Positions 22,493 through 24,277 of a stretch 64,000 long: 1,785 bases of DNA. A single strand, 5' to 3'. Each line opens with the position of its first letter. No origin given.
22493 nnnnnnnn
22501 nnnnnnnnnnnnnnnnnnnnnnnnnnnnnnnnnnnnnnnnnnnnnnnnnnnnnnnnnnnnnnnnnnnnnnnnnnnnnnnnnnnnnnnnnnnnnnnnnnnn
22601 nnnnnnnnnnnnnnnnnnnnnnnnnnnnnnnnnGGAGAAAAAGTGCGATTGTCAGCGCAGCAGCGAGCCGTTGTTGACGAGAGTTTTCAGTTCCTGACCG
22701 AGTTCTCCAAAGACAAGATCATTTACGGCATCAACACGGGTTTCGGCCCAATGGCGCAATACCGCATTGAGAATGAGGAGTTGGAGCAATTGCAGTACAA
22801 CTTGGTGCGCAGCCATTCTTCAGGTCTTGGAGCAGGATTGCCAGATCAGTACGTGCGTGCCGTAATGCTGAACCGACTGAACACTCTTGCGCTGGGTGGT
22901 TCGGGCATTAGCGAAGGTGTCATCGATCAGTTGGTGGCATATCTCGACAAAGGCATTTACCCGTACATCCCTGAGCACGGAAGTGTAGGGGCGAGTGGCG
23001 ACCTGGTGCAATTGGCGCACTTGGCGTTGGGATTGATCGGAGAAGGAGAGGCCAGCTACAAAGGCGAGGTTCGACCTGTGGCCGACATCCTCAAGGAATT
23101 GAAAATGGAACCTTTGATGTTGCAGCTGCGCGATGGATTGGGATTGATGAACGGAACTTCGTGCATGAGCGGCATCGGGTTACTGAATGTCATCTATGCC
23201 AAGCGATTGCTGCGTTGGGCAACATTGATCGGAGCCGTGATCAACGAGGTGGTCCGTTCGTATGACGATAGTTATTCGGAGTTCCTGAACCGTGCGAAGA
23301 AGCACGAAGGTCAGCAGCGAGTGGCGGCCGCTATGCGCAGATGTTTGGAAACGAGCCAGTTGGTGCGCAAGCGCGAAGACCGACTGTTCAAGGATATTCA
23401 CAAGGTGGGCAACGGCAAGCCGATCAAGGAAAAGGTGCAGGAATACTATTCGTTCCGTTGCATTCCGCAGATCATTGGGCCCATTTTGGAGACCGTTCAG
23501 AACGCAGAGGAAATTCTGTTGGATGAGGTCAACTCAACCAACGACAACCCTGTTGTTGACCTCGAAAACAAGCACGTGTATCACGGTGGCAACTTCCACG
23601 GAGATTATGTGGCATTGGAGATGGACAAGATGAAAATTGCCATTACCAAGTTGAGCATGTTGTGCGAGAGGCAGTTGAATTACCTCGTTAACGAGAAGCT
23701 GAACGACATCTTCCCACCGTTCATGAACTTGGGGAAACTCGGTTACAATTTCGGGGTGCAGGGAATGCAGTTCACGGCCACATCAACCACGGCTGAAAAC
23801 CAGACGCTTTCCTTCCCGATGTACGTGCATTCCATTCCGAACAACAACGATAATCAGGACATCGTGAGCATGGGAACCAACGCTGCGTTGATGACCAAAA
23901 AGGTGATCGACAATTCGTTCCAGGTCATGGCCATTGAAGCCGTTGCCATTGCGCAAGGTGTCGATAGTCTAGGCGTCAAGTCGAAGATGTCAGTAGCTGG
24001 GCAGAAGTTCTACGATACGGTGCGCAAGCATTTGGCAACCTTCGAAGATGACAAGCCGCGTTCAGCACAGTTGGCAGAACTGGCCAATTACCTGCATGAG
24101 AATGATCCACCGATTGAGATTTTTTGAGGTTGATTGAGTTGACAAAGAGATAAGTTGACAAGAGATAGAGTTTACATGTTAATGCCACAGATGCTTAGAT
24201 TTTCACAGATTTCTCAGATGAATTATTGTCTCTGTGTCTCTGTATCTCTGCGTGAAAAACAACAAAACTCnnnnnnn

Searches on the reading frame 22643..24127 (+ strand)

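Call 89: search_protein_families(library=ncbifam, proteins=[window:22643-24127:+], max_evalue=1e-10)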
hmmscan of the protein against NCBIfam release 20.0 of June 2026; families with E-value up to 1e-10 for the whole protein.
window:22643-24127:+ (494 aa): 8 families
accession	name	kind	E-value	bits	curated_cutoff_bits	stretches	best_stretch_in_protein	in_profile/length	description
NF053541.1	FlxA_rubin_TAL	equivalog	5.8e-240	796.9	700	1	2-485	17-497/498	flexirubin biosynthesis tyrosine ammonia-lyase FlxA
NF006871.0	PRK09367.1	subfamily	2.7e-131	438.7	524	1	2-486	27-494/505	histidine ammonia-lyase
TIGR01225.1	hutH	equivalog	4.6e-130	434.5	539.15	1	2-486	24-491/506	histidine ammonia-lyase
TIGR04475.1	Phe_D_beta_mut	equivalog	1.2e-117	393.7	800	1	3-482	27-507/510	phenylalanine aminomutase (D-beta-phenylalanine forming)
TIGR03832.1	Tyr_2_3_mutase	equivalog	2.3e-116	389.3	501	1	16-478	37-501/507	tyrosine 2,3-aminomutase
NF041222.1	BagA_FevW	exception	5.1e-85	286.1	1000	1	22-478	46-508/529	bagremycin/ferroverdin biosynthesis tyrosine ammonia-lyase BagA/FevW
TIGR01226.1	phe_am_lyase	equivalog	3.4e-74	250.4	519.15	1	9-470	64-529/680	phenylalanine ammonia-lyase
TIGR04473.1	taxol_Phe_23mut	exception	4.2e-52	177.3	1250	1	6-446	57-500/687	phenylalanine aminomutase (L-beta-phenylalanine forming)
